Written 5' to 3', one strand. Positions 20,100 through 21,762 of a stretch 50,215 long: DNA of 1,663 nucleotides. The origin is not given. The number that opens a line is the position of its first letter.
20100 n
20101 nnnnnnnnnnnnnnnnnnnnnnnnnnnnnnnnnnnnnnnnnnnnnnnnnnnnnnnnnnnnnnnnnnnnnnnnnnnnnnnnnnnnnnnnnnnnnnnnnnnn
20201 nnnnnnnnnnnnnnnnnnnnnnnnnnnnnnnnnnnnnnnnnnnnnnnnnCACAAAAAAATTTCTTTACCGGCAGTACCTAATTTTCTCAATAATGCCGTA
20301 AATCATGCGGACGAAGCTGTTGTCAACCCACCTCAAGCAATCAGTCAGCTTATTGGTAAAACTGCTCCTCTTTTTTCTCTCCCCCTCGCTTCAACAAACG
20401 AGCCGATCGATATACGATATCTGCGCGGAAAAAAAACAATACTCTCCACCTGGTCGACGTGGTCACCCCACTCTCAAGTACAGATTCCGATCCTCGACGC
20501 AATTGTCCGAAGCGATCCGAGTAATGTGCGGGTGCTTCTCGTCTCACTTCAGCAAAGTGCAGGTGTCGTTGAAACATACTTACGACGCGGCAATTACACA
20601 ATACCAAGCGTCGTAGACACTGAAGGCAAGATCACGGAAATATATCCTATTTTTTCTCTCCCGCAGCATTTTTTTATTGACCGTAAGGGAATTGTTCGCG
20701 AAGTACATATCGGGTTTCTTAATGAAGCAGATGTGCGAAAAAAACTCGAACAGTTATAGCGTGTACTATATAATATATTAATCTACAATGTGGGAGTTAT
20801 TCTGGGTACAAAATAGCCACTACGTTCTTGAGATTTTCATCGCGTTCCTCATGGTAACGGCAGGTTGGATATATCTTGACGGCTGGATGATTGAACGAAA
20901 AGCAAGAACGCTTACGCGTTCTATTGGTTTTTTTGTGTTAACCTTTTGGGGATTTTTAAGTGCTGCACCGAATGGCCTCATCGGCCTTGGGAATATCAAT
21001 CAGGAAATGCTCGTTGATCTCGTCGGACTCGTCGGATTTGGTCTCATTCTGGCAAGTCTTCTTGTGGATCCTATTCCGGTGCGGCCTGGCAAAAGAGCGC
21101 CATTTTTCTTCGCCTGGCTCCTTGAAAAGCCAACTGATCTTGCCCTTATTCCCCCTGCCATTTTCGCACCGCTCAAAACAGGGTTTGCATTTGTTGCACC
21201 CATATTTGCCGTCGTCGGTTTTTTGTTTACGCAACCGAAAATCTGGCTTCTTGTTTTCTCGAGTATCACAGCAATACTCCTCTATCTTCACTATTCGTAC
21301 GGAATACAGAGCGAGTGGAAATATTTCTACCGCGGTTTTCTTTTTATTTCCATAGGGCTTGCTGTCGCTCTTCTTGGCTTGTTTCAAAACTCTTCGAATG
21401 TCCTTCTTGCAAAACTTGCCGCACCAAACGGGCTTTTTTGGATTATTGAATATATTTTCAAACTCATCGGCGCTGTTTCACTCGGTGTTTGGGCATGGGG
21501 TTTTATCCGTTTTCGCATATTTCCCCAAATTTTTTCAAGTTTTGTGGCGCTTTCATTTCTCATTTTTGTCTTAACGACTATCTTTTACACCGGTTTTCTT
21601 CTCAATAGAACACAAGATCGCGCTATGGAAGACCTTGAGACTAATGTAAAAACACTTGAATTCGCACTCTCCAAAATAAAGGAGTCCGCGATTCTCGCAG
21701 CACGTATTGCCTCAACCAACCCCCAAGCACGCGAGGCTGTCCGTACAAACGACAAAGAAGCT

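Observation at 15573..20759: Giant 1728-aa surface protein ending in a catalytically dead thioredoxin-fold (TlpA-like) domain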

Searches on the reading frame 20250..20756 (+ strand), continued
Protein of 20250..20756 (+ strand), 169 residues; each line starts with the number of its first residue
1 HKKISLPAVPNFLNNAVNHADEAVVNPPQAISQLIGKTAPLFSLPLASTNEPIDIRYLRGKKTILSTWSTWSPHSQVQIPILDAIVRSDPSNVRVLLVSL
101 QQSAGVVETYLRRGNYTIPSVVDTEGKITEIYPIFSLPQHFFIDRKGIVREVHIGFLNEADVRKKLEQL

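Call 29: list_cluster_members(proteins=[P0101, P0105, P0109, P0122, P0133, P0140, P0123, P0119, P0117, P0126])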
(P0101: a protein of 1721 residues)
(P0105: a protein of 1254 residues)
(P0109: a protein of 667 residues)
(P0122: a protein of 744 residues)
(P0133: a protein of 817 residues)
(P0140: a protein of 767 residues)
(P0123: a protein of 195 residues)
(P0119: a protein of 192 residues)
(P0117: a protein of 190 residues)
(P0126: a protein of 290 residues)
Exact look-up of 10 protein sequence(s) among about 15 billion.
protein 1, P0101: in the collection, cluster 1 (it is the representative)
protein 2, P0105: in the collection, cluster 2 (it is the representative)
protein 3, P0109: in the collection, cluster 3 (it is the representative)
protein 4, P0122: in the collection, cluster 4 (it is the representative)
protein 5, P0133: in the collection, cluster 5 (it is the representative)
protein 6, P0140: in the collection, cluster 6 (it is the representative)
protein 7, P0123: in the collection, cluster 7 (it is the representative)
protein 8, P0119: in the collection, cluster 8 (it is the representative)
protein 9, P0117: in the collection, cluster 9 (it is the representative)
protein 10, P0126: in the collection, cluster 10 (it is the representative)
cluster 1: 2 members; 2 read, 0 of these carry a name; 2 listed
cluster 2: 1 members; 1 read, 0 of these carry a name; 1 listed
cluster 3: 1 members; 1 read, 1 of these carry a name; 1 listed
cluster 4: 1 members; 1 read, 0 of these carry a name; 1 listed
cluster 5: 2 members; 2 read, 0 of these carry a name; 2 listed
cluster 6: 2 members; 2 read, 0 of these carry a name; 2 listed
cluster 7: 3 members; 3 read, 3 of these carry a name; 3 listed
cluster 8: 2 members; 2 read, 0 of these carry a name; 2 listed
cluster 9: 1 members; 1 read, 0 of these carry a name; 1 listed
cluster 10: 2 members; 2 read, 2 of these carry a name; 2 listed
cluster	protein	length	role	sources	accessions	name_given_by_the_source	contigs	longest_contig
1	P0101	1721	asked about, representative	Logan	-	-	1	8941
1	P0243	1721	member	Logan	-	-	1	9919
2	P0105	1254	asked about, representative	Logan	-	-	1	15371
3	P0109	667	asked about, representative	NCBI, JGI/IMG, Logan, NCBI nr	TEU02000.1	redoxin domain-containing protein [Candidatus Woesebacteria bacterium] | MAG: redoxin domain-containing protein [Candidatus Woesebacteria bacterium]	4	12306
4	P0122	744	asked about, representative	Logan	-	-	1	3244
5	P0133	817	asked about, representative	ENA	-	-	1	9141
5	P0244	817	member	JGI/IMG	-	-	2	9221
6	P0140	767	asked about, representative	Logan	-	-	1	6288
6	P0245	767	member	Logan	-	-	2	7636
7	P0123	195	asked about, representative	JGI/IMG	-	peroxiredoxin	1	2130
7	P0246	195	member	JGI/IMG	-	peroxiredoxin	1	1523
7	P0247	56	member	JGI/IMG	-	hypothetical protein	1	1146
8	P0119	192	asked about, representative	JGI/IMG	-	-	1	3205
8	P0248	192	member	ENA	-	-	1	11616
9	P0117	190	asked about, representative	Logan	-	-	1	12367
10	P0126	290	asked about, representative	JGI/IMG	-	hypothetical protein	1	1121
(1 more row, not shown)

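Call 31: find_encoding_contigs(protein=P0109, flank=8000, max_places=1)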
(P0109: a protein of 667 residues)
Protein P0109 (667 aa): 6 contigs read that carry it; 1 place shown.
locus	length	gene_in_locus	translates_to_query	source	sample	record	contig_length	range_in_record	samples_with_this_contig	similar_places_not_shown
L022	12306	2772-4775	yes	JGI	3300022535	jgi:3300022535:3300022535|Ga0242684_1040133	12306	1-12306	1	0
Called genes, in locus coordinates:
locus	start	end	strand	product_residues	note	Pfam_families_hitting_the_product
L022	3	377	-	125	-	?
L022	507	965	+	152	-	-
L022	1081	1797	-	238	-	PF00535:Glycos_transf_2, PF10111:Glyco_tranf_2_2 (weak)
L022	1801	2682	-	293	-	PF01926:MMR_HSR1, PF02421:FeoB_N (faint), PF02824:TGS (weak), PF06071:YchF-GTPase_C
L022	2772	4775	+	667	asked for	PF19077:Big_13, PF13620:CarboxypepD_reg (weak), PF13715:CarbopepD_reg_2 (weak), PF00578:AhpC-TSA, PF08534:Redoxin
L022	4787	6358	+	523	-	PF17203:sCache_3_2 (faint), PF17201:Cache_3-Cache_2, PF17202:sCache_3_3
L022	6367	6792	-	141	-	PF00072:Response_reg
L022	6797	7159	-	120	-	PF00072:Response_reg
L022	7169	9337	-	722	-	PF02743:dCache_1, PF00672:HAMP, PF00989:PAS, PF08448:PAS_4, PF13596:PAS_10 (faint), PF13426:PAS_9, PF00512:HisKA, PF02518:HATPase_c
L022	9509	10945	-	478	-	PF01406:tRNA-synt_1e, PF09334:tRNA-synt_1g (faint), PF09190:DALR_2 (faint)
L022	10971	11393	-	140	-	-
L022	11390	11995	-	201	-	PF21176:RecR_HhH, PF01751:Toprim, PF13662:Toprim_4, PF21175:RecR_C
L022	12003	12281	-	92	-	PF02575:YbaB_DNA_bd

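Call 32: find_encoding_contigs(protein=P0105, flank=8000, max_places=1)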
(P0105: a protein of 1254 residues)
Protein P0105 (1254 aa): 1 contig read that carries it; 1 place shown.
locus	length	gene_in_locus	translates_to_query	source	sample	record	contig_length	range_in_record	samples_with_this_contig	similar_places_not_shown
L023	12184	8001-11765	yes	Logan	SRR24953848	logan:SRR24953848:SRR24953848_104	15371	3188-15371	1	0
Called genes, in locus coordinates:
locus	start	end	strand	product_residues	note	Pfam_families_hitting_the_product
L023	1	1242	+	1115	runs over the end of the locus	PF25021:TEN_NHL (weak), PF01436:NHL (faint), PF01731:Arylesterase (faint), PF10282:Lactonase (faint), PF01839:FG-GAP (faint), PF08450:SGL (weak), PF25292:Beta-prop_CGLA (faint), PF13517:FG-GAP_3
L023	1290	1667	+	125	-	PF00072:Response_reg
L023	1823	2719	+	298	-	PF00989:PAS, PF08448:PAS_4, PF13188:PAS_8 (weak), PF13426:PAS_9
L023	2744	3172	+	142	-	PF04353:Rsd_AlgQ (weak), PF01814:Hemerythrin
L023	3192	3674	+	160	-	-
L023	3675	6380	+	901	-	PF07695:7TMR-DISM_7TM (weak), PF00672:HAMP, PF00989:PAS, PF08448:PAS_4, PF13426:PAS_9, PF00512:HisKA, PF02518:HATPase_c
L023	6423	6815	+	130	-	PF00072:Response_reg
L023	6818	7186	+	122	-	PF00072:Response_reg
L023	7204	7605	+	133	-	PF00072:Response_reg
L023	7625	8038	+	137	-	PF00072:Response_reg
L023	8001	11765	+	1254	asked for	PF13620:CarboxypepD_reg (faint), PF00041:fn3 (weak), PF25788:Ig_Rha78A_N (faint), PF16656:Pur_ac_phosph_N, PF16656:Pur_ac_phosph_N, PF00041:fn3 (weak), PF16656:Pur_ac_phosph_N, PF19077:Big_13, +3 more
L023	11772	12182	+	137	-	?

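Call 34: find_encoding_contigs(protein=P0117, flank=6000, max_places=1)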
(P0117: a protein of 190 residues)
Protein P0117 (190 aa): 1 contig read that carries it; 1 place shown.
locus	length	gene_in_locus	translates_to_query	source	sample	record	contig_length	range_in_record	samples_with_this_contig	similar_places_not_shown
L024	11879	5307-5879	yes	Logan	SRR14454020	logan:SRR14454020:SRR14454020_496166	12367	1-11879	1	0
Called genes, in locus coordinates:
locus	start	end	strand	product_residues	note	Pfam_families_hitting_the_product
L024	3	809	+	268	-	?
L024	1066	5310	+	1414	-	PF13715:CarbopepD_reg_2 (faint), PF12245:Big_3_2 (faint), PF17936:Big_6 (weak), PF19077:Big_13 (weak), PF13620:CarboxypepD_reg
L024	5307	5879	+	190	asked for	PF00578:AhpC-TSA, PF08534:Redoxin, PF13905:Thioredoxin_8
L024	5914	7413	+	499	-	PF14827:dCache_3, PF17203:sCache_3_2 (faint), PF17202:sCache_3_3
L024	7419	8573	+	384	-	PF08495:FIST, PF10442:FIST_C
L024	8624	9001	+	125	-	-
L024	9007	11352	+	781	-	PF02743:dCache_1, PF00672:HAMP, PF00512:HisKA, PF02518:HATPase_c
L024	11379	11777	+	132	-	PF00072:Response_reg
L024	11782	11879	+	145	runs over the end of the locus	PF00072:Response_reg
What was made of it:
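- In L024 the surface protein (1414 aa, ending in CarboxypepD_reg), a 190-aa TM-anchored Cys-less Trx and the Cache protein are three consecutive genes (call 34). Split genes keep the order surface protein, Trx, Cache (call 34).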

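Call 57: predict_structure(alignment_id=A4)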
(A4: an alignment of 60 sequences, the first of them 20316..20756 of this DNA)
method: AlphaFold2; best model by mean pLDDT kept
length: 147 residues; sequences in the alignment: 60
mean_pLDDT: 94.5   pTM: 0.89
mean pLDDT of the five models: 94.5, 94.4, 94.1, 93.9, 93.8
residues with pLDDT >= 90: 134; 70-90: 9; 50-70: 2; < 50: 2
segments of 3 or more residues with pLDDT < 50: none
pLDDT, mean of each block of 10 residues (from residue 1): 73 96 95 89 97 97 97 97 98 97 94 96 97 97 97
secondary structure, 60 per line:
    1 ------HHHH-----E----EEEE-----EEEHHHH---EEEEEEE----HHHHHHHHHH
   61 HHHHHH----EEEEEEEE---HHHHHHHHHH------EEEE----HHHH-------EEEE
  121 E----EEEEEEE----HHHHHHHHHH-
elements in order: H7-10 E21-24 E30-32 H33-36 E40-46 H51-66 E71-78 H82-91 E98-101 H106-109 E117-121 E126-132 H137-146
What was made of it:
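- On TlpA-like thiol-disulfide oxidoreductases (ResA/StoA/CcmG/TlpA; cd02966): AF2 pLDDT 94.5 with the expected element order (call 57).
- Checked: The AF2 model of the domain has pLDDT 94.5 and places SPHS at the N-terminus of helix alpha1 (call 57).
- Ser sits at the N-terminus of helix alpha1 (call 57).
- Tried and rejected: The domain-only model with 60 sequences worked (call 57).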

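Call 60: fold_search(model_id=the predicted structure, library=pdb)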
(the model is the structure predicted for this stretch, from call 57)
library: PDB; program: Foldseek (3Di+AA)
matches with E <= 10: 1575; with E <= 0.001: 801
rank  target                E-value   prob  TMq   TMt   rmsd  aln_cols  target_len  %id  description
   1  2h1b_C                2.3e-13  1.00  0.86  0.92   1.2       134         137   25  ResA E80Q (released 2006-09-19)
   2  4nmu_B                2.6e-13  1.00  0.85  0.89   1.4       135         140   24  Crystal Structure of Thiol-disulfide Oxidoreductase from Bacillus str. 'Ames Ancestor' (released 2013-12-18)
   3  3c73_B                3.4e-13  1.00  0.84  0.89   1.4       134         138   25  Structure of CEHC variant ResA (released 2008-08-12)
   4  2h19_B                4.4e-13  1.00  0.84  0.90   1.4       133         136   24  Crystal Structure of ResA Cys77Ala Variant (released 2006-09-19)
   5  2h19_A                4.6e-13  1.00  0.84  0.89   1.4       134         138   24  Crystal Structure of ResA Cys77Ala Variant (released 2006-09-19)
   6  4nmu_D                4.6e-13  1.00  0.85  0.90   1.4       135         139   24  Crystal Structure of Thiol-disulfide Oxidoreductase from Bacillus str. 'Ames Ancestor' (released 2013-12-18)
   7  3c73_A                6.0e-13  1.00  0.83  0.90   1.5       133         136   25  Structure of CEHC variant ResA (released 2008-08-12)
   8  1su9_A                7.7e-13  1.00  0.84  0.89   1.4       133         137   24  Reduced structure of the soluble domain of ResA (released 2004-05-11)
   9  3c71                  7.7e-13  1.00  0.84  0.88   1.5       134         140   25  Structure of a ResA variant with a DsbA-like active site motif (CPHC) (released 2008-08-12)
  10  4nmu_A                8.2e-13  1.00  0.84  0.84   1.5       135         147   24  Crystal Structure of Thiol-disulfide Oxidoreductase from Bacillus str. 'Ames Ancestor' (released 2013-12-18)
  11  2h1a_A                9.9e-13  1.00  0.84  0.90   1.4       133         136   24  ResA C74A Variant (released 2006-09-19)
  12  1su9_B                9.9e-13  1.00  0.83  0.89   1.5       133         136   24  Reduced structure of the soluble domain of ResA (released 2004-05-11)
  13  2h1b_A                1.1e-12  1.00  0.84  0.89   1.4       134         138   25  ResA E80Q (released 2006-09-19)
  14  2f9s_A                1.2e-12  1.00  0.86  0.91   1.2       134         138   25  2nd Crystal Structure Of A Soluble Domain Of ResA In The Oxidised Form (released 2006-04-18)
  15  1st9_B                1.3e-12  1.00  0.84  0.92   1.3       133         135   24  Crystal Structure of a Soluble Domain of ResA in the Oxidised Form (released 2004-05-11)
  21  3hdc                  2.9e-12  1.00  0.79  0.77   5.2       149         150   28  The crystal structure of thioredoxin protein from Geobacter metallireducens (released 2009-05-26)
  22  3kcm_A                3.5e-12  1.00  0.81  0.85   2.1       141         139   26  The crystal structure of thioredoxin protein from Geobacter metallireducens (released 2009-11-10)
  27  3kcm_B                2.4e-11  1.00  0.77  0.80   2.5       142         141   27  The crystal structure of thioredoxin protein from Geobacter metallireducens (released 2009-11-10)
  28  3kcm_D                2.6e-11  1.00  0.75  0.77   2.5       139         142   27  The crystal structure of thioredoxin protein from Geobacter metallireducens (released 2009-11-10)
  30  3kcm_C                3.3e-11  1.00  0.76  0.80   2.6       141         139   25  The crystal structure of thioredoxin protein from Geobacter metallireducens (released 2009-11-10)
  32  3kcm_F                4.0e-11  1.00  0.78  0.83   2.2       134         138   26  The crystal structure of thioredoxin protein from Geobacter metallireducens (released 2009-11-10)
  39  3kcm_E                6.3e-11  1.00  0.74  0.76   3.1       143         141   26  The crystal structure of thioredoxin protein from Geobacter metallireducens (released 2009-11-10)
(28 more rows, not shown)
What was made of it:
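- On TlpA-like thiol-disulfide oxidoreductases (ResA/StoA/CcmG/TlpA; cd02966): Foldseek ResA TM 0.86/0.92, rmsd 1.2 A (call 60).
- Closest known: ResA / StoA / CcmG. Same: Same fold and topology, including the N-terminal beta-hairpin and central insert (calls 57, 60).
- Checked: The best Foldseek matches are ResA structures (TM 0.86/0.92, rmsd 1.2 A) (call 60).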

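Call 62: find_encoding_contigs(protein=P0248, flank=6000, max_places=1)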
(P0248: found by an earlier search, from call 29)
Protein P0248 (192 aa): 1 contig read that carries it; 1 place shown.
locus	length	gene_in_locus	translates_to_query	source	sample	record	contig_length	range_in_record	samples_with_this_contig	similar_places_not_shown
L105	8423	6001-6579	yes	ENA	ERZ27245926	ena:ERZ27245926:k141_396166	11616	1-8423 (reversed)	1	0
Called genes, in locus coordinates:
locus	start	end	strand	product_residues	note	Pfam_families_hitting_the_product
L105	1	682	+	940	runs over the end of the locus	PF00082:Peptidase_S8, PF13570:Beta-prop_ACSF4 (faint), PF13360:PQQ_2 (weak)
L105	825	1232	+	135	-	PF13366:PDDEXK_3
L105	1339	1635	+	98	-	PF00072:Response_reg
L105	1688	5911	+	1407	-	PF13570:Beta-prop_ACSF4, PF13360:PQQ_2, PF17957:Big_7 (faint), PF13360:PQQ_2 (weak), PF13570:Beta-prop_ACSF4, PF19077:Big_13 (faint), PF13750:Big_3_3 (faint), PF24893:DUF7743 (faint), +2 more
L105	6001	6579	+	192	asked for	PF00578:AhpC-TSA, PF08534:Redoxin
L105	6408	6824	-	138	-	-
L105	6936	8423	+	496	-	?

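Call 64: search_protein_families(library=pfam, proteins=[L105:6936-8423:+], max_evalue=0.001)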
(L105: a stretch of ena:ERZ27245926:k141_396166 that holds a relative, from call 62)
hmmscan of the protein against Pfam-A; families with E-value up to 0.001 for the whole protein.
L105:6936-8423:+ (496 aa): 4 families
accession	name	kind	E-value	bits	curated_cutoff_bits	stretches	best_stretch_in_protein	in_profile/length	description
PF00041.27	fn3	-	6.4e-21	74.8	25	2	265-364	3-78/84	Fibronectin type III domain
PF16656.11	Pur_ac_phosph_N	-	1.6e-14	54.6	30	1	139-242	6-93/93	Purple acid Phosphatase, N-terminal domain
PF10179.15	NDNF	-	7.7e-07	29.7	27.3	0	331-357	86-112/127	Neuron-derived neurotrophic factor, first Fn(III) domain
PF25059.1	FN3_DSCAM-DSCAML_C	-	2.1e-05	25.2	39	0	330-369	41-80/89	DSCAM/DSCAML C-terminal Fn3-like domain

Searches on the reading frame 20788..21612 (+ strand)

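Call 35: search_protein_families(library=pfam, proteins=[window:20788-21612:+], max_evalue=10)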
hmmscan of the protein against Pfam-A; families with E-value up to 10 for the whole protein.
window:20788-21612:+ (275 aa): 1 family
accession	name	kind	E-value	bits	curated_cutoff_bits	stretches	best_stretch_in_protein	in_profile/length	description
PF04420.19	CHD5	-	4.2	7.6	29.3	1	188-237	106-156/159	CHD5-like protein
